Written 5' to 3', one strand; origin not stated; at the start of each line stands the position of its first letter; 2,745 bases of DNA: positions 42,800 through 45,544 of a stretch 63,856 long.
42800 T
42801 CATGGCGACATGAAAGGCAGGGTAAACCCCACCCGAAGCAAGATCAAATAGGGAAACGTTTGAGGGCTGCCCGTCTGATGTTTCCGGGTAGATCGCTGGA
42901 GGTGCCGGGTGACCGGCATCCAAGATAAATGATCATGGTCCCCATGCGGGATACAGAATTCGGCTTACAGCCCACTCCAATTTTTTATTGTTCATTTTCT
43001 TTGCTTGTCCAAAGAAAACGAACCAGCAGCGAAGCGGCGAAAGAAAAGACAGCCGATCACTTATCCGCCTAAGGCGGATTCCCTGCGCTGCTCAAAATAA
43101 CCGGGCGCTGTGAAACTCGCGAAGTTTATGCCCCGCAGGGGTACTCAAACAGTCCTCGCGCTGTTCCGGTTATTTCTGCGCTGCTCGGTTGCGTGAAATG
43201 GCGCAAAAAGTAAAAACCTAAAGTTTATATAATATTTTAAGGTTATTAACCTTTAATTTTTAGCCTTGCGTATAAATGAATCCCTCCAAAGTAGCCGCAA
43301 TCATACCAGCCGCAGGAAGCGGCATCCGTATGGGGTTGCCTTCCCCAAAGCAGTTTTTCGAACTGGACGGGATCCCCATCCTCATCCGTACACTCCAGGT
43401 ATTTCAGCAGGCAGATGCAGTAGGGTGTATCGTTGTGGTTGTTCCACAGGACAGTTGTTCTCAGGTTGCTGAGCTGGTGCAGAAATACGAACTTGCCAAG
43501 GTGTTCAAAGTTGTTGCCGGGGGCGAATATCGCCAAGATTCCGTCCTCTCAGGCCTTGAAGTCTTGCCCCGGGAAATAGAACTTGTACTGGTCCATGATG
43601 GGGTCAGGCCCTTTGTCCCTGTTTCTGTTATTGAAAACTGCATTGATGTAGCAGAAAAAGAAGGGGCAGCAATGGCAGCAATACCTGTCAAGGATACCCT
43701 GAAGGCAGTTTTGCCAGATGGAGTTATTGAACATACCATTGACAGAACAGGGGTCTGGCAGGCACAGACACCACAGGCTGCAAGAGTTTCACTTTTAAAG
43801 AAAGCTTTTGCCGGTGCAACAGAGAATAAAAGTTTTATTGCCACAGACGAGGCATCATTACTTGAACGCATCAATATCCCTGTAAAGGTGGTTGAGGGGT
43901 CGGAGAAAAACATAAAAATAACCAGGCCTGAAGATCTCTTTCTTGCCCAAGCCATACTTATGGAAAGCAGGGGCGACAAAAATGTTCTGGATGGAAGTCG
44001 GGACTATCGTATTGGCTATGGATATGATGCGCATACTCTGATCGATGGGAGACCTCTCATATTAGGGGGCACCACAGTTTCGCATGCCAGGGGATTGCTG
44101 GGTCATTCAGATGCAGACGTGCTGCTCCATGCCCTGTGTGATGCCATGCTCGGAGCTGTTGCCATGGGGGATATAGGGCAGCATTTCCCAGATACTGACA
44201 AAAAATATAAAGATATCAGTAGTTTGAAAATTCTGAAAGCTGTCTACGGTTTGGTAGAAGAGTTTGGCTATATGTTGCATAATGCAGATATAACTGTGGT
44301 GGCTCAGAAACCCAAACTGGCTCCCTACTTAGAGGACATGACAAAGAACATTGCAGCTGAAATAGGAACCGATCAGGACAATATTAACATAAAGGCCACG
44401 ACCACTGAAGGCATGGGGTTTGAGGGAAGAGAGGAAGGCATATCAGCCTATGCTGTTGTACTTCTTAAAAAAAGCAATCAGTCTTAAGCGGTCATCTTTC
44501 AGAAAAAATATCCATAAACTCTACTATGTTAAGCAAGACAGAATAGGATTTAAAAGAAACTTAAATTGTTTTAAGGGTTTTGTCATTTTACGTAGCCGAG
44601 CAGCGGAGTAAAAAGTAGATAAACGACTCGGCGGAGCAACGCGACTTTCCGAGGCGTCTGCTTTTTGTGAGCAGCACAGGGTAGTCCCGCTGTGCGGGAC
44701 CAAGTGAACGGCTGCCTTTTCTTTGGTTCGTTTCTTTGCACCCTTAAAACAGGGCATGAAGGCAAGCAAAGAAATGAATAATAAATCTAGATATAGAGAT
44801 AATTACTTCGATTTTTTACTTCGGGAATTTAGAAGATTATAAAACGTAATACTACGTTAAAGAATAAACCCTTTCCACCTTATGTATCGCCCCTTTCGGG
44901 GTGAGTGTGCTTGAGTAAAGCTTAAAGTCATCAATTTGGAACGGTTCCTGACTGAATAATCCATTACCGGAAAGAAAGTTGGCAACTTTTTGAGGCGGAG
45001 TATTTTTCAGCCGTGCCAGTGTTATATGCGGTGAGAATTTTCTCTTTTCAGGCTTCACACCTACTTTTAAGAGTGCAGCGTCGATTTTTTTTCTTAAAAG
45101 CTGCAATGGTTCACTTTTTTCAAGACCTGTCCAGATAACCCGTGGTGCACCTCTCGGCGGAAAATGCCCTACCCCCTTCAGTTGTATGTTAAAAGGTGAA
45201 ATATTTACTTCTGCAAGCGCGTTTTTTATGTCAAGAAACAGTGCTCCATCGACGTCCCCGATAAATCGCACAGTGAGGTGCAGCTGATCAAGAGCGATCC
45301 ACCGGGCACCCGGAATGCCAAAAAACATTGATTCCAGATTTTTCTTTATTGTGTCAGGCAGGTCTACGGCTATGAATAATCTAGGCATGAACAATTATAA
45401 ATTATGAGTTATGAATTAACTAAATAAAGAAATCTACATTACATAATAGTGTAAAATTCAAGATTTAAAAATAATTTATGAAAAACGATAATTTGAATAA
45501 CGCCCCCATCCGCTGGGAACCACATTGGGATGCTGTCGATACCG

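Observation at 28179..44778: Four copies of a highly structured ~200-250 nt intergenic element: an unassigned repeat or ncRNA family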

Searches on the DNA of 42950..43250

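Call 10: search_rna_families(source=window, start=42950, end=43250, threshold=evalue, max_evalue=10)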
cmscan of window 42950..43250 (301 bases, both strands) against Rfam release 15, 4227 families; matches with E-value up to 10: 4.
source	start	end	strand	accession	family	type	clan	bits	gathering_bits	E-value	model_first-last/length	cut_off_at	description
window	42990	43023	-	RF04239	mir-4679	Gene; miRNA;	-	18.7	88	0.5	1-75/75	no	mir-4679 microRNA precursor family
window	42950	42983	+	RF00010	RNaseP_bact_a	Gene; ribozyme;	CL00002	16.4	100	0.0024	334-367/367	5'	Bacterial RNase P class A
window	43162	43250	+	RF02043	HOTTIP_4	Gene; lncRNA;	-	13.4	45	4.3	1-92/166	3'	HOXA transcript at the distal tip, conserved region 4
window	43118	43150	+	RF01323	CRISPR-DR10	Gene; CRISPR;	-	12.5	39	6.9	1-37/37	no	CRISPR RNA direct repeat element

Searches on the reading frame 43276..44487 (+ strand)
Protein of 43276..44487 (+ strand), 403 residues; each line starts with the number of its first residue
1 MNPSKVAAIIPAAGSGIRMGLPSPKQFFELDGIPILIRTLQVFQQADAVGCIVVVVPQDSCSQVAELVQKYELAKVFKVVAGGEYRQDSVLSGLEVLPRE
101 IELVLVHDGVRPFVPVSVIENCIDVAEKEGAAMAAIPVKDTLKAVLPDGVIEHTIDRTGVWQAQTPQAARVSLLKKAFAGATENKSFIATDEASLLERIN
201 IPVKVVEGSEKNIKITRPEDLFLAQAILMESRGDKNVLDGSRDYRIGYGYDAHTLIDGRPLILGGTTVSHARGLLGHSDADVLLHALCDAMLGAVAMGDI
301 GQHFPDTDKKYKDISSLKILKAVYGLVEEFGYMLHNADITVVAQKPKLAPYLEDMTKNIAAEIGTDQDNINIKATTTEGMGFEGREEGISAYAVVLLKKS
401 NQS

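Call 53: find_encoding_contigs(protein=window:43276-44487:+, flank=3000, max_places=6)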
Protein window:43276-44487:+ (403 aa): no gene with exactly this product is on record in the collection.
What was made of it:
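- Tried and rejected: Exact-protein look-up for the source contig of the window: not on record (call 53).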

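Call 63: search_protein_families(library=pfam, proteins=[window:43276-44487:+], max_evalue=0.00001)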
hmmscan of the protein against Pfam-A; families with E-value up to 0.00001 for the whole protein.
window:43276-44487:+ (403 aa): 3 families
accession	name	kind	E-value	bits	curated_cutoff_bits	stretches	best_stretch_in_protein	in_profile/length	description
PF01128.25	IspD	-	7.5e-70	235.6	27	1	6-229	1-220/221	2-C-methyl-D-erythritol 4-phosphate cytidylyltransferase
PF02542.21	YgbB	-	7e-65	218.5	26.7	1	244-397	1-154/155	YgbB family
PF12804.13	NTP_transf_3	-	6.4e-11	43.1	27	1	8-139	1-124/160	MobA-like NTP transferase domain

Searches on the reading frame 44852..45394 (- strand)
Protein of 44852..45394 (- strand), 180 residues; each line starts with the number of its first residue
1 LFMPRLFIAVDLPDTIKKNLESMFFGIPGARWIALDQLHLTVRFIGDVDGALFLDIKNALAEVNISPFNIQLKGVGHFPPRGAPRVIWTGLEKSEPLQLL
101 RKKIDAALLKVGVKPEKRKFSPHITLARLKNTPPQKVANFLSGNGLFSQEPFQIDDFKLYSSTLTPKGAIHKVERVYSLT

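Call 63: search_protein_families(library=pfam, proteins=[window:44852-45394:-], max_evalue=0.00001)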
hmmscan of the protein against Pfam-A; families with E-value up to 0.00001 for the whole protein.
window:44852-45394:- (180 aa): 3 families
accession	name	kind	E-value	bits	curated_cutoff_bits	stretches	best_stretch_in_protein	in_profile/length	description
PF02834.22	LigT_PEase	-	4.6e-33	113.7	23.3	2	94-170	8-86/87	LigT like Phosphoesterase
PF13563.12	2_5_RNA_ligase2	-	1.7e-16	61.1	27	1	33-161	21-147/152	2'-5' RNA ligase superfamily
PF10469.15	AKAP7_NLS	-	3.1e-07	30.9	24.4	1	55-133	67-153/208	AKAP7 2'5' RNA ligase-like domain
